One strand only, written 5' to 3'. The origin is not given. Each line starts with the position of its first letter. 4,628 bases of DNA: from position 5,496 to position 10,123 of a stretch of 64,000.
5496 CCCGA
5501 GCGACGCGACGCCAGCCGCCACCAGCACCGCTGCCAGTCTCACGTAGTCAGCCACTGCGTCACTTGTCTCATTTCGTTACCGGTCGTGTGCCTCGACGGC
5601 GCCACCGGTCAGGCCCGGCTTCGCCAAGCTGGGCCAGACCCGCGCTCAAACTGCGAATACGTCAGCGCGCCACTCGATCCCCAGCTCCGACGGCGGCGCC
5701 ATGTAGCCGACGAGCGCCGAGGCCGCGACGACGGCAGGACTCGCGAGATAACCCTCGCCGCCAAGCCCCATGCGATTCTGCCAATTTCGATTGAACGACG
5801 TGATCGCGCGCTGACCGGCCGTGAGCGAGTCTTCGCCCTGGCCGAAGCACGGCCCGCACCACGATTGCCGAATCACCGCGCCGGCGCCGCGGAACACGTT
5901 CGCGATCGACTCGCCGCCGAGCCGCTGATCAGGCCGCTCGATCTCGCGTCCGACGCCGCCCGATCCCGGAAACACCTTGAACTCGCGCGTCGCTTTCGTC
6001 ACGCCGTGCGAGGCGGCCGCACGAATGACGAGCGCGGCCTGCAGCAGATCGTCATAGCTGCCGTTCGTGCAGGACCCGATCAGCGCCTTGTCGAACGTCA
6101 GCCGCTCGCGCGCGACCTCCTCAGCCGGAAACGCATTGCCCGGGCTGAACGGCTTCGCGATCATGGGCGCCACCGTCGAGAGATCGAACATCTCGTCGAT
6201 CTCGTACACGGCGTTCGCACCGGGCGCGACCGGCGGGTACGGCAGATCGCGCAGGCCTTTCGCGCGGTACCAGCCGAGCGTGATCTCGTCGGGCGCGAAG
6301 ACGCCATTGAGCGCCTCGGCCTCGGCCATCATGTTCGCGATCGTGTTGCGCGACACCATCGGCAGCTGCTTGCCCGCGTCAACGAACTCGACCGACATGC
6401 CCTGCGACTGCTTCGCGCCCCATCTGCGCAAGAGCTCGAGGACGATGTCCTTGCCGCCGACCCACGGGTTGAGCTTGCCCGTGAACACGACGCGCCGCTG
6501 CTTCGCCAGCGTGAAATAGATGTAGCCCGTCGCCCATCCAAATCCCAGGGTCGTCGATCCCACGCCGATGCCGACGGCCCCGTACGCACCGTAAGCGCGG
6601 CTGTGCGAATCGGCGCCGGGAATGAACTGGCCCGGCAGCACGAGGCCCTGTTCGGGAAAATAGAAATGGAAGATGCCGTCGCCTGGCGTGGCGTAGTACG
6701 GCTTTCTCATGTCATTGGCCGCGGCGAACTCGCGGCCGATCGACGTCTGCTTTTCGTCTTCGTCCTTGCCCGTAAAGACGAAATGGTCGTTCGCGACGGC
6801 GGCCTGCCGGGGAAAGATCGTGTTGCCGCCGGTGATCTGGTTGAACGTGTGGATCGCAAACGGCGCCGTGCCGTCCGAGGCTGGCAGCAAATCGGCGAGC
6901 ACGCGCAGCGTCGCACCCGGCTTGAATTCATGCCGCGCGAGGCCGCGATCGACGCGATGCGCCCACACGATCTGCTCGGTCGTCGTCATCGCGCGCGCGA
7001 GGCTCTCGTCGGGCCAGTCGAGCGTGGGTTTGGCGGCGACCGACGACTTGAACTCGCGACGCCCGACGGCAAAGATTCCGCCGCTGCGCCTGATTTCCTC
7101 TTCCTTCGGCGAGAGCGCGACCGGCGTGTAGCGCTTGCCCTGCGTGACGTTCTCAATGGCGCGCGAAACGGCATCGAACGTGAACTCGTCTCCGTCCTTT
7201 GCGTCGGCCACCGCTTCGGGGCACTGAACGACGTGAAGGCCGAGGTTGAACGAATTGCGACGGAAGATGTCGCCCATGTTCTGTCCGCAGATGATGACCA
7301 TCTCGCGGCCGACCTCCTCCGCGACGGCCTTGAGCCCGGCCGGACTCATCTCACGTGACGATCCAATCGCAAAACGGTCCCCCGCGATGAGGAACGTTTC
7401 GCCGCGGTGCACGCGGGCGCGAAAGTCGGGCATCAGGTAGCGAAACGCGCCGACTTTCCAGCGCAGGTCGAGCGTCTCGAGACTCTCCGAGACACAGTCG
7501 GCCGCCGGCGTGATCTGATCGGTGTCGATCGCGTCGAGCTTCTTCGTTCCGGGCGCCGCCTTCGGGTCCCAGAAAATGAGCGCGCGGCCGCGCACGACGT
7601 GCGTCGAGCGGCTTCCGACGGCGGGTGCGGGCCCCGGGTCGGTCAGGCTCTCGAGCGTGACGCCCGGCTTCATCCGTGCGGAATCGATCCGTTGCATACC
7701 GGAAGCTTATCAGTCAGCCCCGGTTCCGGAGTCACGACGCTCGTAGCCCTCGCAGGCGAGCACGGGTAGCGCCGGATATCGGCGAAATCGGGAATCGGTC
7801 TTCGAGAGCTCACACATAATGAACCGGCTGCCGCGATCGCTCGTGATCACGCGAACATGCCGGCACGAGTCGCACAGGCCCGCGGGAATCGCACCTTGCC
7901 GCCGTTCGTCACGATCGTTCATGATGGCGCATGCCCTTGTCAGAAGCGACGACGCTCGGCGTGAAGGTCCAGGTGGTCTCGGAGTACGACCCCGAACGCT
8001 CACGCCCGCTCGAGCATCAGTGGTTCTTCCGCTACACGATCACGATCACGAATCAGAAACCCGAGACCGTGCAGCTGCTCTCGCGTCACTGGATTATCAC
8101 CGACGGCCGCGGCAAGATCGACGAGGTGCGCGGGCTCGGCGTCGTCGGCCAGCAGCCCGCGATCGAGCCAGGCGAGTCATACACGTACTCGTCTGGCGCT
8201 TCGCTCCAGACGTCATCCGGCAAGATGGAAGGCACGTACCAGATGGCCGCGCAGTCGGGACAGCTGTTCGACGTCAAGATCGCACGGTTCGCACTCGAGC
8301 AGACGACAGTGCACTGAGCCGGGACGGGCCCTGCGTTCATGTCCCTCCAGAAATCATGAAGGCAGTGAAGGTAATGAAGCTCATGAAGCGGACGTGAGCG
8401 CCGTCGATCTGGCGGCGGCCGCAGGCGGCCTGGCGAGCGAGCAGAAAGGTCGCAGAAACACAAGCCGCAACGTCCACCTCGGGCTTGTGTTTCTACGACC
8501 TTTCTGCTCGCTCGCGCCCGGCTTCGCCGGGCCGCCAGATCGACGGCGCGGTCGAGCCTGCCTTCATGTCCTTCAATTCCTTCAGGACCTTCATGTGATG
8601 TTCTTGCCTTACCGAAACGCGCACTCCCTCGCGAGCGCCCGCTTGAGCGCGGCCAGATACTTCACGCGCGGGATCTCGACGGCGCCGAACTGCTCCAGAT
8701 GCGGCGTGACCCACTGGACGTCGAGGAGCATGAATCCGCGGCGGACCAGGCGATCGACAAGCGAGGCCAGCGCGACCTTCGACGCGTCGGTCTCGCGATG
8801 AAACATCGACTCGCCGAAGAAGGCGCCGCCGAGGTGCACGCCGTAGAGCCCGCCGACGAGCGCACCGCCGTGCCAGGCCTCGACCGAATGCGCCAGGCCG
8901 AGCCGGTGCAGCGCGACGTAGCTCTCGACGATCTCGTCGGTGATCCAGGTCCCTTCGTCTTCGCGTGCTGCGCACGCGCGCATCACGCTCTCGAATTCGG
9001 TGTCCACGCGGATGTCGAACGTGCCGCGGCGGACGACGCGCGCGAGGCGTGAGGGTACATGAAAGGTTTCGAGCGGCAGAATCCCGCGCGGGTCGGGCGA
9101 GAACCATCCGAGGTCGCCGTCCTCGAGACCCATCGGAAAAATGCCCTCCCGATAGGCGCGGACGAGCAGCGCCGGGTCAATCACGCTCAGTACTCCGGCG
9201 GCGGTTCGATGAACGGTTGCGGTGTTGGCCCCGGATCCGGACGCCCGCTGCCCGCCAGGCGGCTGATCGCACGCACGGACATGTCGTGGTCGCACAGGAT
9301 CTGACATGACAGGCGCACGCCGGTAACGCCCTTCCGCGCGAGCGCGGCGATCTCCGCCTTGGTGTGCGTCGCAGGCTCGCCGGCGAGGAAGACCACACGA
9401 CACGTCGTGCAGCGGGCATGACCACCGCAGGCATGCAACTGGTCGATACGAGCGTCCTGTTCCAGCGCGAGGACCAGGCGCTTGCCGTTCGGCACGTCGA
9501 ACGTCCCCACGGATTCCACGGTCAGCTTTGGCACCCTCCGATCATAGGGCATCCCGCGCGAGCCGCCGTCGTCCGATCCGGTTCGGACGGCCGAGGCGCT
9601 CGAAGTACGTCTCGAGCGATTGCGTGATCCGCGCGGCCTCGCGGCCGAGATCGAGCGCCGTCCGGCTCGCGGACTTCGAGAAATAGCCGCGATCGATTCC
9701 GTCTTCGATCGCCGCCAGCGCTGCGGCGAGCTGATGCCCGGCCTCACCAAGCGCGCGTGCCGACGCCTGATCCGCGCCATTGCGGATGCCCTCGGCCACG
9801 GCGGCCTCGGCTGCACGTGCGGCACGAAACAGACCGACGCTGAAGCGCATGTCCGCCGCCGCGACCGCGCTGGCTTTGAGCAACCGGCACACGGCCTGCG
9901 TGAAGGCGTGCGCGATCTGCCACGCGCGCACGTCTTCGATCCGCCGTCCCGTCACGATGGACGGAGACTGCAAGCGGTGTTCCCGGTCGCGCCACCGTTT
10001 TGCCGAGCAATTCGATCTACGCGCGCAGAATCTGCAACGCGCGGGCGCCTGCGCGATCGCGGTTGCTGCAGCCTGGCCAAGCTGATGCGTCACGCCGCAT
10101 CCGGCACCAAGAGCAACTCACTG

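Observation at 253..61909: Gene-boundary hairpin / tandem 'word-repeat' elements at 12 or more loci, with several shared sequence families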

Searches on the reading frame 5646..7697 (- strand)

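Call 10: search_protein_families(library=pfam, proteins=[window:5646-7697:-])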
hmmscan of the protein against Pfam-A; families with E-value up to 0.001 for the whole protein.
window:5646-7697:- (683 aa): 2 families
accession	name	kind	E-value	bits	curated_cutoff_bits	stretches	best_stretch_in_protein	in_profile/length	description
PF00330.25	Aconitase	-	7.4e-74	249.8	28.7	1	268-664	20-463/463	Aconitase family (aconitate hydratase)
PF00694.25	Aconitase_C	-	0.00059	20.6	22.8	0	94-159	69-128/131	Aconitase C-terminal domain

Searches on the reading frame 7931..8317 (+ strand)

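Call 10: search_protein_families(library=pfam, proteins=[window:7931-8317:+])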
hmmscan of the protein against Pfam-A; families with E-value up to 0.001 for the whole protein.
window:7931-8317:+ (128 aa): 1 family
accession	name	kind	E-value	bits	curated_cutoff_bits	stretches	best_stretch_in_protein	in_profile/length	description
PF04379.20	DUF525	-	3.5e-36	123.7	27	1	22-106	2-86/87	ApaG domain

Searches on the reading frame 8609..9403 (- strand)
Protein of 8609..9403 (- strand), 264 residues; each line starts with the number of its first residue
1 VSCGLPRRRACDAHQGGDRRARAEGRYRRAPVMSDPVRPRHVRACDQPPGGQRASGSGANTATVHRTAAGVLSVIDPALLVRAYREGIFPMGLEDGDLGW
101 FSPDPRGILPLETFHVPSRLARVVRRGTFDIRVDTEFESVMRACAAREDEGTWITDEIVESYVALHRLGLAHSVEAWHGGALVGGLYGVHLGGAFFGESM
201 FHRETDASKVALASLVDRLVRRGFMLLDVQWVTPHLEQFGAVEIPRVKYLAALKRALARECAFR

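Call 10: search_protein_families(library=pfam, proteins=[window:8609-9403:-])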
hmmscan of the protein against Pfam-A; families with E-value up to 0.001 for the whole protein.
window:8609-9403:- (264 aa): 1 family
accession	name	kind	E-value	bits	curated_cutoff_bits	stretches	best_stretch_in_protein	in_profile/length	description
PF03588.20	Leu_Phe_trans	-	3.2e-69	232.3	22.7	1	78-245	2-171/171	Leucyl/phenylalanyl-tRNA protein transferase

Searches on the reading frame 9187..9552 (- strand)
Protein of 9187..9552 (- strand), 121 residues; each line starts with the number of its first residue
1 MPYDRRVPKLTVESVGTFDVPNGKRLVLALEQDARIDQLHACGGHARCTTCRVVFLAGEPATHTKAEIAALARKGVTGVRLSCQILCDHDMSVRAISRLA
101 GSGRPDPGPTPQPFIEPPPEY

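Call 79: search_protein_families(library=pfam, proteins=[window:9187-9552:-], max_evalue=0.00001)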
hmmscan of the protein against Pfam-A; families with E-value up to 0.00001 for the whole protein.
window:9187-9552:- (121 aa): 1 family
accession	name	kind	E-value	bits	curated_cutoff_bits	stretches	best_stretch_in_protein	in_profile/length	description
PF00111.32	Fer2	-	4.7e-09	36.5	21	1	17-86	9-75/77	2Fe-2S iron-sulfur cluster binding domain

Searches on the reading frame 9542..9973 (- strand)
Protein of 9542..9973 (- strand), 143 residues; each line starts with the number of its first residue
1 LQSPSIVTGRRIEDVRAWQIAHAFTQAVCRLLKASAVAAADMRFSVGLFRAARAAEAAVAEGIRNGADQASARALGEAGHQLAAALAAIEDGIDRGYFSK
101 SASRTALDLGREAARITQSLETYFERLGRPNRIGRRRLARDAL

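Call 79: search_protein_families(library=pfam, proteins=[window:9542-9973:-], max_evalue=0.00001)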
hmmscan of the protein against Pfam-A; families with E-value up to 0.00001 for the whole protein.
window:9542-9973:- (143 aa): 1 family
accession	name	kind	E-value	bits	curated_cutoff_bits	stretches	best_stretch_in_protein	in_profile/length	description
PF05635.17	23S_rRNA_IVP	-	7.7e-06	26.5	33.8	1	13-116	1-103/106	23S rRNA-intervening sequence protein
